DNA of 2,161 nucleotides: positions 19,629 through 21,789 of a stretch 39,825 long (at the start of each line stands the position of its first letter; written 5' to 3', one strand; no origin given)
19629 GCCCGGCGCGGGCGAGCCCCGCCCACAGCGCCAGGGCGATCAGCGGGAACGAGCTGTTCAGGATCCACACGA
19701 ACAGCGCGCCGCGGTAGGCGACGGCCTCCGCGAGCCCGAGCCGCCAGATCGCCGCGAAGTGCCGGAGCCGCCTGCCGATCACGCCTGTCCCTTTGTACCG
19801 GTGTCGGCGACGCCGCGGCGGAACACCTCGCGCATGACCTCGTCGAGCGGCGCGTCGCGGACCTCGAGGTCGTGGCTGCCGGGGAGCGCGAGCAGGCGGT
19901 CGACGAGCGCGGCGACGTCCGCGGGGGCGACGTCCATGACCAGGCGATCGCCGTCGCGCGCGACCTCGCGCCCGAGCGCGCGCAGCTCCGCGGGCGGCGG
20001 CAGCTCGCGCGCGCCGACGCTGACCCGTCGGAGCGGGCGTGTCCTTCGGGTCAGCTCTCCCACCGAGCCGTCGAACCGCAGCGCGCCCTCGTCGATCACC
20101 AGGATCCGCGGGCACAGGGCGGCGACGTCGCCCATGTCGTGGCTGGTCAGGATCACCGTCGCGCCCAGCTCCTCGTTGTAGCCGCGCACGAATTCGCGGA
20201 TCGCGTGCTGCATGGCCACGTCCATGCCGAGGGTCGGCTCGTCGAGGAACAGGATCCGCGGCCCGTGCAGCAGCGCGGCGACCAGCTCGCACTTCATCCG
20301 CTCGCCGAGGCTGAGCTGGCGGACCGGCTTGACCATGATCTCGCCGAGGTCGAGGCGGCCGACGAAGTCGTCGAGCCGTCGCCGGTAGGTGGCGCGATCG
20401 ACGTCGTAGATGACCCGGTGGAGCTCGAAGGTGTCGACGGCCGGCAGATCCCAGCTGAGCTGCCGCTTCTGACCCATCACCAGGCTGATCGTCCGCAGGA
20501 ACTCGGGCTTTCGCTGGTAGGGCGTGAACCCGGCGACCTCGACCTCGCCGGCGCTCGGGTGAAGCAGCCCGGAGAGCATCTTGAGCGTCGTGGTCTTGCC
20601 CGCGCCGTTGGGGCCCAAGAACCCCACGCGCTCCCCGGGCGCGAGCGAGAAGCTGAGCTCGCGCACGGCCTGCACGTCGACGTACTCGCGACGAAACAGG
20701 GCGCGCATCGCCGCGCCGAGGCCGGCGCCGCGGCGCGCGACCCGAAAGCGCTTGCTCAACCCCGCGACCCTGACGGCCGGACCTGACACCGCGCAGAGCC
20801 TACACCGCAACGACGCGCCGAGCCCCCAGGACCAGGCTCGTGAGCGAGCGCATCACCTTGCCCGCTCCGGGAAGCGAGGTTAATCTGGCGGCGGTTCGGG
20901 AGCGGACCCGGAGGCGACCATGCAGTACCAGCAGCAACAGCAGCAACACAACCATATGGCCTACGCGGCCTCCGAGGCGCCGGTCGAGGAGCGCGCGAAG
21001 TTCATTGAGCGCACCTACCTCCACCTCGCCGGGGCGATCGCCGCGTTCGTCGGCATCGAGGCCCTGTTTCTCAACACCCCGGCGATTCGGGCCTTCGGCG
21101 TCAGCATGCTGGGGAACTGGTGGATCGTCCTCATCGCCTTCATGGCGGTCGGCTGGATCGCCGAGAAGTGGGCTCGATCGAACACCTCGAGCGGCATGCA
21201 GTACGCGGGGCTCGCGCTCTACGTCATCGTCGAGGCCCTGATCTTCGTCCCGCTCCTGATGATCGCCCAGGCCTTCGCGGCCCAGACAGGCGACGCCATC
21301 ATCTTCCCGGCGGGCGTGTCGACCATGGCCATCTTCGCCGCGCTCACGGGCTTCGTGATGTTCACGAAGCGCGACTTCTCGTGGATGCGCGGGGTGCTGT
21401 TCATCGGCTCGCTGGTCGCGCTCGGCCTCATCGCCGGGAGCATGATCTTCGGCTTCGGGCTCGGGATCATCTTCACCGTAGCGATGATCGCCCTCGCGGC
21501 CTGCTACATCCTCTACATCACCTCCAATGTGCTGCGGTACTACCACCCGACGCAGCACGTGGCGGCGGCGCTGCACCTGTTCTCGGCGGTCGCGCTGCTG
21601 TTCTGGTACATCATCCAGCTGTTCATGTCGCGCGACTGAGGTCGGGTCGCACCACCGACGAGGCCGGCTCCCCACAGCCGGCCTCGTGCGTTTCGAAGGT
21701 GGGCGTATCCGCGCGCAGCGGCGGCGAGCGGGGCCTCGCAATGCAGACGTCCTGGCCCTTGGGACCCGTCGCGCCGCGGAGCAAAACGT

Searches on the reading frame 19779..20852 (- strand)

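Call 66: search_protein_families(library=pfam, proteins=[window:19779-20852:-], max_evalue=0.01)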
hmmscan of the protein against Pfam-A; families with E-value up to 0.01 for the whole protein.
window:19779-20852:- (357 aa): 2 families
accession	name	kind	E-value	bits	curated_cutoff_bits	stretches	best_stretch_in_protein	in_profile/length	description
PF00005.33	ABC_tran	-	6e-26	92.1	25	1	64-207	2-136/137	ABC transporter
PF13304.12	AAA_21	-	8.6e-14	52.7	27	1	176-240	234-300/304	AAA domain, putative AbiEii toxin, Type IV TA system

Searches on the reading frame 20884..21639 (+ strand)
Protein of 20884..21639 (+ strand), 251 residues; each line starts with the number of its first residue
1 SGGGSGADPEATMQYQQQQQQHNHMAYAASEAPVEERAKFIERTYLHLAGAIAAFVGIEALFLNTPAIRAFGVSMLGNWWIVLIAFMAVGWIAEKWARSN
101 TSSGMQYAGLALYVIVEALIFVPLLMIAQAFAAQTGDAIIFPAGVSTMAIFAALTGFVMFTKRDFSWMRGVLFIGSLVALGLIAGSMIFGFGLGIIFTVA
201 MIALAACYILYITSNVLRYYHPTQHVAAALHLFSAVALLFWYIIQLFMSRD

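Call 66: search_protein_families(library=pfam, proteins=[window:20884-21639:+], max_evalue=0.01)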
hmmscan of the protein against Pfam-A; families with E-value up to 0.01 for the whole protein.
window:20884-21639:+ (251 aa): 1 family
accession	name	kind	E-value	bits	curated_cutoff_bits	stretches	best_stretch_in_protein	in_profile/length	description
PF01027.25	Bax1-I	-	4.1e-26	92.5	34.1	1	39-247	2-207/207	Inhibitor of apoptosis-promoting Bax1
